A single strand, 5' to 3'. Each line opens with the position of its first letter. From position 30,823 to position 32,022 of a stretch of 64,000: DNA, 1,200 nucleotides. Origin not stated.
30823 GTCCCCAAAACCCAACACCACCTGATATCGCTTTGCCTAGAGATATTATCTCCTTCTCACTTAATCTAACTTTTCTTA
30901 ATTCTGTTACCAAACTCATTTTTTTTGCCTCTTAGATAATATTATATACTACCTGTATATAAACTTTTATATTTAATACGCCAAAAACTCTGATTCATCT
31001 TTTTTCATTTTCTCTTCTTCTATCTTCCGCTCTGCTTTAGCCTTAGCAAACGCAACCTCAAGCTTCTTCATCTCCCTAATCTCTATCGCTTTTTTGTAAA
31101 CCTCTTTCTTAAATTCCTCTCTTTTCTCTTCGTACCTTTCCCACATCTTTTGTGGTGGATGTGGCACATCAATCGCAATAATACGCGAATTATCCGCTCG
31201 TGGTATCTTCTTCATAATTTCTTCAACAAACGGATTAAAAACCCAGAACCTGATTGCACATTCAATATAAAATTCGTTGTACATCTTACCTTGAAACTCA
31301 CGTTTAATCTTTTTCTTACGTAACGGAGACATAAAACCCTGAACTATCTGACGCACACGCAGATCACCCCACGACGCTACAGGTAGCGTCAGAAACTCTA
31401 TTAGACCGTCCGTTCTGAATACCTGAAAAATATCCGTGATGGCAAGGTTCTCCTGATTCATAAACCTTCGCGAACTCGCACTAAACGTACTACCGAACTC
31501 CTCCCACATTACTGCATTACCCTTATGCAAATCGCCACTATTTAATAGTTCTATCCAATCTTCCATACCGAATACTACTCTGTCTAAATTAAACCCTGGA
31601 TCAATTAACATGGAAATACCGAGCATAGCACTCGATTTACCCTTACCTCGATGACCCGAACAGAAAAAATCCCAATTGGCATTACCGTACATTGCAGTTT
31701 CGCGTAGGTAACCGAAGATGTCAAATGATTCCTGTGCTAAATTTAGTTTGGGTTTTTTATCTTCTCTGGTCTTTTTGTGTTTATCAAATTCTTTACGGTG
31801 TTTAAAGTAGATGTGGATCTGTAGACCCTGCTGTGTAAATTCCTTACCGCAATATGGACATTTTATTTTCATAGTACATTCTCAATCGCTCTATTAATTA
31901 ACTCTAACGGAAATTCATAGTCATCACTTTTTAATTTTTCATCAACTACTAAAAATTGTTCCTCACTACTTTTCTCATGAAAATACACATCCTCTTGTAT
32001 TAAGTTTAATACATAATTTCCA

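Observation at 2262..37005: Every giant surface-protein gene is followed by a NUMOD-repeat nuclease gene (3 HNH, 3 Vsr-like)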

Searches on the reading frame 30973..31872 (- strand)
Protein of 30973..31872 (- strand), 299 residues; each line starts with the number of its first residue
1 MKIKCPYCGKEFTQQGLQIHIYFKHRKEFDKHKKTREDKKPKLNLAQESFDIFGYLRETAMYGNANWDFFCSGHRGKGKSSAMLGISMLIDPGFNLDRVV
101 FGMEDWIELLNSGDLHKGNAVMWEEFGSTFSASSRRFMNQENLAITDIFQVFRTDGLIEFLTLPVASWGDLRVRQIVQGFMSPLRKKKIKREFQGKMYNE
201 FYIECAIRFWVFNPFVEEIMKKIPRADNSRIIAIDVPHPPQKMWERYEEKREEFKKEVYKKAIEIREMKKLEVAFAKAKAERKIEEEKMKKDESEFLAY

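Call 8: search_protein_families(library=pfam, proteins=[window:30973-31872:-], max_evalue=0.01)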
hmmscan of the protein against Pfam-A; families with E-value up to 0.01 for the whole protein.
window:30973-31872:- (299 aa): 4 families
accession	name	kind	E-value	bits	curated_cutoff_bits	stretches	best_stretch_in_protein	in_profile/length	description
PF05605.18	zf-Di19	-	7.7e-06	26.5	27.5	1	3-29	3-29/54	Drought induced 19 protein (Di19), zinc-binding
PF13913.12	zf-C2HC_2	-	0.0012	18.9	27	1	4-21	4-21/25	zinc-finger of a C2HC-type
PF13894.12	zf-C2H2_4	-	0.0032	18.5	27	1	4-25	2-24/24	C2H2-type zinc finger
PF00096.32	zf-C2H2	-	0.0077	17.1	25.2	0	4-25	2-23/23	Zinc finger, C2H2 type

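Call 9: search_protein_families(library=phrogs, proteins=[window:30973-31872:-], max_evalue=0.01)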
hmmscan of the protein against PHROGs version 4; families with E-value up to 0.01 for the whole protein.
window:30973-31872:- (299 aa): 0 families

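Call 40: find_related_loci(query=window:30973-31872:-, collection=viral_contigs, flank=10000)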
Query window:30973-31872:- (299 aa) in viral_contigs; peptide patterns used: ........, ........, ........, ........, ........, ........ (x = any residue, [..] = any of these).
18 stretches matched a pattern, but none encodes a relative of the query by tblastn (E <= 1e-3).

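Call 41: search_dna_similar(query=window:30973-31872:-, collection=phages, mode=protein, max_evalue=0.001, max_rows=10)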
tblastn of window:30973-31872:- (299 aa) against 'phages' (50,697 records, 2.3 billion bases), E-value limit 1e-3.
Records with a match: 1; places in all: 1; records where one place covers at least 80% of the query: 0.
Best place of each record, by identity: <60% 1.
By first word of the organism name: Haloferax 1.
By host as written in the record: Haloferax sp. Atlit 48N 1.
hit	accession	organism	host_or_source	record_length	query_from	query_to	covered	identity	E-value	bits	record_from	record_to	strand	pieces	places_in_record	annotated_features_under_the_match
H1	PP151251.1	Haloferax phage LSV-48N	Haloferax sp. Atlit 48N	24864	64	164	34%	31.7%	4e-6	54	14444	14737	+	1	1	DnaA-like replication initiation protein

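Call 42: get_annotated_region(hit=H1, flank=12000)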
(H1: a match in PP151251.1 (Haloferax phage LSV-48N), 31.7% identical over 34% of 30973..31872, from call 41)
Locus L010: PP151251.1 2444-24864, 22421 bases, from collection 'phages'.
description: Haloferax phage LSV-48N, complete genome.
organism: Haloferax phage LSV-48N (NCBI taxid 3129752)
taxonomy: Viruses
host: Haloferax sp. Atlit 48N; source: Atlit tide pools; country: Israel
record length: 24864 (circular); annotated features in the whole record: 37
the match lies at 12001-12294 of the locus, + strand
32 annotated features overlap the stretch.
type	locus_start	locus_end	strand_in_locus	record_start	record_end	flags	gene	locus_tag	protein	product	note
CDS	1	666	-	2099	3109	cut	-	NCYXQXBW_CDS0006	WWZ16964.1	hypothetical protein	-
CDS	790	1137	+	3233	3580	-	-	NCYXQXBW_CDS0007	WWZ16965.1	hypothetical protein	-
CDS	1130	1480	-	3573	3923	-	-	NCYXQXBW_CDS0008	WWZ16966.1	hypothetical protein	-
CDS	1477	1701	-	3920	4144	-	-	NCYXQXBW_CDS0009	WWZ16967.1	hypothetical protein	-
CDS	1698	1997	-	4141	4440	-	-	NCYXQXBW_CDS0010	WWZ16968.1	hypothetical protein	-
CDS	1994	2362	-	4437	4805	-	-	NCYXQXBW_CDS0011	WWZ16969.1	hypothetical protein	-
CDS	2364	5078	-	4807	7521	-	-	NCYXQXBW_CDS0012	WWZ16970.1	hypothetical protein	-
CDS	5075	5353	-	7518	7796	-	-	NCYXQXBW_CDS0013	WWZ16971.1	hypothetical protein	-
CDS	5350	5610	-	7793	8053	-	-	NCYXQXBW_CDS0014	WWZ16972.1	hypothetical protein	-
CDS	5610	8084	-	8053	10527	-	-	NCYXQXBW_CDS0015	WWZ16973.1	hypothetical protein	-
CDS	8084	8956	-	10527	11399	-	-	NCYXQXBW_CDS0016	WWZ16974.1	hypothetical protein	-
CDS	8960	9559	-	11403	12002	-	-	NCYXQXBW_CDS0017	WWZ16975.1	hypothetical protein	-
CDS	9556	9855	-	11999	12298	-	-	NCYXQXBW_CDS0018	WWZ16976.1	hypothetical protein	-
CDS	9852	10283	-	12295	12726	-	-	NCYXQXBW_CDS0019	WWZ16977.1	major tail protein with Ig-like domain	-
CDS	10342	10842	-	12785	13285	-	-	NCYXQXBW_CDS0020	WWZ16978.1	hypothetical protein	-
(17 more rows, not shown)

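Call 76: find_related_loci(query=A5, collection=metagenome_contigs, flank=10000)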
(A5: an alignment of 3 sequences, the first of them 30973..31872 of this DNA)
Query A5 (299 aa) in metagenome_contigs; peptide patterns used: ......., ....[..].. (x = any residue, [..] = any of these).
600 stretches matched a pattern, but none encodes a relative of the query by tblastn (E <= 1e-3).

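Call 79: find_homologous_proteins(query=window:30973-31872:-, max_evalue=0.001)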
Query window:30973-31872:- (299 aa): 2 proteins with E <= 0.001 among 463 candidates.
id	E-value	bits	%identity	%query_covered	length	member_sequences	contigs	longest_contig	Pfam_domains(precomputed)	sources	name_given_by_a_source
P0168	5.1e-185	632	93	100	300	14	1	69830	-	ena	-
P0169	9.3e-173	591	88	93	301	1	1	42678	-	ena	-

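Call 80: find_encoding_contigs(protein=window:30973-31872:-, flank=10000, max_places=10)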
Protein window:30973-31872:- (299 aa): 4 contigs read that carry it; 3 places shown.
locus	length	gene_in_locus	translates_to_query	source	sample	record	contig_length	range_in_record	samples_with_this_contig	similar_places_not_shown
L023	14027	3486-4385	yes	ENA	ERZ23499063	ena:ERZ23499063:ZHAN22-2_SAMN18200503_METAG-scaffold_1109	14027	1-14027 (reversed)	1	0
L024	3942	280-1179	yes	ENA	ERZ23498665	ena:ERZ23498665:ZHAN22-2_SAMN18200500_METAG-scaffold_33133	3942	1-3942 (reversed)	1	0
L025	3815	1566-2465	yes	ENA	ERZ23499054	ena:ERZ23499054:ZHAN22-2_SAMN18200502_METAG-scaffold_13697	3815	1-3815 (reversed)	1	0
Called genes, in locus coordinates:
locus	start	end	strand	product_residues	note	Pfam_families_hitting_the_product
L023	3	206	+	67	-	?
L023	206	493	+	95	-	-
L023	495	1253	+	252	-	-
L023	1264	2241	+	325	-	-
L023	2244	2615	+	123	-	-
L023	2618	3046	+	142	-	-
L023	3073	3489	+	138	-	-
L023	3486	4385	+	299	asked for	PF05605:zf-Di19 (weak)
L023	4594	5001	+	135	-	-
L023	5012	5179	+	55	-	-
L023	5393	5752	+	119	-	-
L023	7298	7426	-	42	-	-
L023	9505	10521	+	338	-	-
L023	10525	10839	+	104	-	-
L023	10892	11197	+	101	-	-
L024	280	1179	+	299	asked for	PF05605:zf-Di19 (weak)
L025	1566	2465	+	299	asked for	PF05605:zf-Di19 (weak)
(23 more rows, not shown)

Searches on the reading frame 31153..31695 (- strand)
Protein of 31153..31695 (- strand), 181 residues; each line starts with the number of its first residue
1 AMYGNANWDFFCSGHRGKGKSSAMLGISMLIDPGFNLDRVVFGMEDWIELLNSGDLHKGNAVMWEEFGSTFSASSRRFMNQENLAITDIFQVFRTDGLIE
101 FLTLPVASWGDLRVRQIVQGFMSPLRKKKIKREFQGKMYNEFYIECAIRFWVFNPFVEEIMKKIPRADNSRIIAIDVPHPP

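Call 78: find_related_loci(query=A6, collection=metagenome_contigs, flank=10000)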
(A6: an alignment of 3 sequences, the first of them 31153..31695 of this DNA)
Query A6 (181 aa) in metagenome_contigs; peptide patterns used: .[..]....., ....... (x = any residue, [..] = any of these).
265 stretches matched a pattern, but none encodes a relative of the query by tblastn (E <= 1e-3).
